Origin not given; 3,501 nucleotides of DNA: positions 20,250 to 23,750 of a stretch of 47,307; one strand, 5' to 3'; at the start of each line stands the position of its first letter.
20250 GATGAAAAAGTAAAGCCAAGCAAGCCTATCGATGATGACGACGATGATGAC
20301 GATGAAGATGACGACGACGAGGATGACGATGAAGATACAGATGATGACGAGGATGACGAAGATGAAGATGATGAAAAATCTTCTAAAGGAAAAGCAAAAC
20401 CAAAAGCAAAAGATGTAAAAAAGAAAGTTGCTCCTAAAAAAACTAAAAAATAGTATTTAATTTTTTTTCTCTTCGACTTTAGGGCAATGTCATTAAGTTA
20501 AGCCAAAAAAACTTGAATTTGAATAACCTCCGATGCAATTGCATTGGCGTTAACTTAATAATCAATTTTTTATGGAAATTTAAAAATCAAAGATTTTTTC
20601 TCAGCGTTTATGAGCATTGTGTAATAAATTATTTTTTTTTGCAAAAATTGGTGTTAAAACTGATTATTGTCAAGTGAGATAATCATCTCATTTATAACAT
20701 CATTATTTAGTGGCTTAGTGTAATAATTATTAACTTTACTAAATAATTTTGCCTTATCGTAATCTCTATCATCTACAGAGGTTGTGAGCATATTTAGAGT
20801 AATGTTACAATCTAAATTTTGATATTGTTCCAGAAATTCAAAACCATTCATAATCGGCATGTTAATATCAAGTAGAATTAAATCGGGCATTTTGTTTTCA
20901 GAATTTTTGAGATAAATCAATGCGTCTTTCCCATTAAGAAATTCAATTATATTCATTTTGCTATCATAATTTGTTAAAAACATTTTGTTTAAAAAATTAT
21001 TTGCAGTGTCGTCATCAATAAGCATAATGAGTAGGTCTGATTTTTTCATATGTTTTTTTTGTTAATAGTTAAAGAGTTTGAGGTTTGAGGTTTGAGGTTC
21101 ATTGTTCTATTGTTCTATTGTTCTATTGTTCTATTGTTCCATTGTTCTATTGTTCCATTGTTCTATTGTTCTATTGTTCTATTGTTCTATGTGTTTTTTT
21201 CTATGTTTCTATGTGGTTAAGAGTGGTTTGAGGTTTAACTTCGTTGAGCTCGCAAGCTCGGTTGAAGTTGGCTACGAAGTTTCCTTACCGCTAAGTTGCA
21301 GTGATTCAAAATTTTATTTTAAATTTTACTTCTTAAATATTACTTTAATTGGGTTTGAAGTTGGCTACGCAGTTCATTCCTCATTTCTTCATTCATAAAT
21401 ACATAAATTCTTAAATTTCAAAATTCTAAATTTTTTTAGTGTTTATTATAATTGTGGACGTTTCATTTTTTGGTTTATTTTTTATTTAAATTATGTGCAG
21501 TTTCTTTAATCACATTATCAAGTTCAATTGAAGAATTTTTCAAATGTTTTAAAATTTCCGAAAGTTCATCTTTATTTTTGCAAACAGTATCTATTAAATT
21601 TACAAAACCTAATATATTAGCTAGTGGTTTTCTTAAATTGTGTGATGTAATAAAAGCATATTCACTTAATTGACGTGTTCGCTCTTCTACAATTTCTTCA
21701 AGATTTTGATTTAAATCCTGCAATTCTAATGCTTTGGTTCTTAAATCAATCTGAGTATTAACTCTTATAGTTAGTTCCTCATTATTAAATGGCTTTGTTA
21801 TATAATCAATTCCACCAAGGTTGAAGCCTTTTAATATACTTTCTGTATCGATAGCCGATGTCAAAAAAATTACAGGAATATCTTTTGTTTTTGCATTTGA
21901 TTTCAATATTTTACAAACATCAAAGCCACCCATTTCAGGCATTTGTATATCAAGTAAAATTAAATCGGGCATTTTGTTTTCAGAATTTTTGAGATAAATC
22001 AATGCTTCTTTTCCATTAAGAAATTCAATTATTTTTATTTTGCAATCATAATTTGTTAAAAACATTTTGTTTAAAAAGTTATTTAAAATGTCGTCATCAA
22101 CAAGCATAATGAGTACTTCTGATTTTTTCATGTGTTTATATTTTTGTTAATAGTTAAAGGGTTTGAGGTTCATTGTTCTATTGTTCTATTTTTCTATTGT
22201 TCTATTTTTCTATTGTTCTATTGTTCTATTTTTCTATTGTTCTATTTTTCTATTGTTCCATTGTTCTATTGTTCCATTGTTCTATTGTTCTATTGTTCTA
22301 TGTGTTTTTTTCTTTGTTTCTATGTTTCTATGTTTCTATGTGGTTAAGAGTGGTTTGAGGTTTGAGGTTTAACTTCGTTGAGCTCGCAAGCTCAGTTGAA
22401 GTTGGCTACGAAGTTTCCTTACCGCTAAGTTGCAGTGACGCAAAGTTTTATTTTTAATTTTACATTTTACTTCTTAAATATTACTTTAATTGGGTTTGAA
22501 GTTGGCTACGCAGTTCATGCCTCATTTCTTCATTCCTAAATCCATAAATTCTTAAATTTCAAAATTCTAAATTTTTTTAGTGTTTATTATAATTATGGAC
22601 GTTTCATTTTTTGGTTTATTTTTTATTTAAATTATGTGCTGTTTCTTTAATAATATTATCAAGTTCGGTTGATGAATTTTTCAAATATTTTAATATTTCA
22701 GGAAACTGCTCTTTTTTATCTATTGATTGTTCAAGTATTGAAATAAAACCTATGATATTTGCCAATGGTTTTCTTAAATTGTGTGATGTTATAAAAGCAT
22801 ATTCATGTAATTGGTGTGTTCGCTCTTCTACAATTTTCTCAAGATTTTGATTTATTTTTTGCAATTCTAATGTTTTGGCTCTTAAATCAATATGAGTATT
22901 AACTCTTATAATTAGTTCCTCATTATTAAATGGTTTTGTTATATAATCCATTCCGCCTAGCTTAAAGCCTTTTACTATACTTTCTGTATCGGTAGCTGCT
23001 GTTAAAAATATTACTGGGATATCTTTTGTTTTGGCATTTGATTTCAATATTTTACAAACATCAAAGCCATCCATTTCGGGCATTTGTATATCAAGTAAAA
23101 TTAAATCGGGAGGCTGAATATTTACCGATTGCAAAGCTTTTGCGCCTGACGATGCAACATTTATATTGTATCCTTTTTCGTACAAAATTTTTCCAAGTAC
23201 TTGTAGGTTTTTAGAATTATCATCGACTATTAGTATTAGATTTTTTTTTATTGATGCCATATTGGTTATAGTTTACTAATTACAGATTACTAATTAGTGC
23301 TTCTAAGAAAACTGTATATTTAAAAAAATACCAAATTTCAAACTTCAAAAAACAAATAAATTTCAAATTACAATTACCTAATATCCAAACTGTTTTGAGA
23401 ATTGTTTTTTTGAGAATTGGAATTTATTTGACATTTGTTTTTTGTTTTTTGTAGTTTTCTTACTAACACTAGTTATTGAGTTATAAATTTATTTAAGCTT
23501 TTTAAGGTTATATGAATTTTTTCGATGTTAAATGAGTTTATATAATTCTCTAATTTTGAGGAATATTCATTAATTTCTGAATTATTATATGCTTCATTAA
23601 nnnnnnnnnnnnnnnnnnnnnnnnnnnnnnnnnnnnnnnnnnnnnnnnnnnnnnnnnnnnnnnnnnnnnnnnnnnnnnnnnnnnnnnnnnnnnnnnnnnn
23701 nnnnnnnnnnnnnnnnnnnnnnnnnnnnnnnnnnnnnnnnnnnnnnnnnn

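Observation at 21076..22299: Octamer (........) tandem arrays of different length in front of paralogous receiver genes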

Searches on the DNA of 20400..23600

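Call 12: search_rna_families(source=window, start=20400, end=23600, threshold=evalue, max_evalue=1)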
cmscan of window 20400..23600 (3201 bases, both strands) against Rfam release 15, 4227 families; matches with E-value up to 1: 0.
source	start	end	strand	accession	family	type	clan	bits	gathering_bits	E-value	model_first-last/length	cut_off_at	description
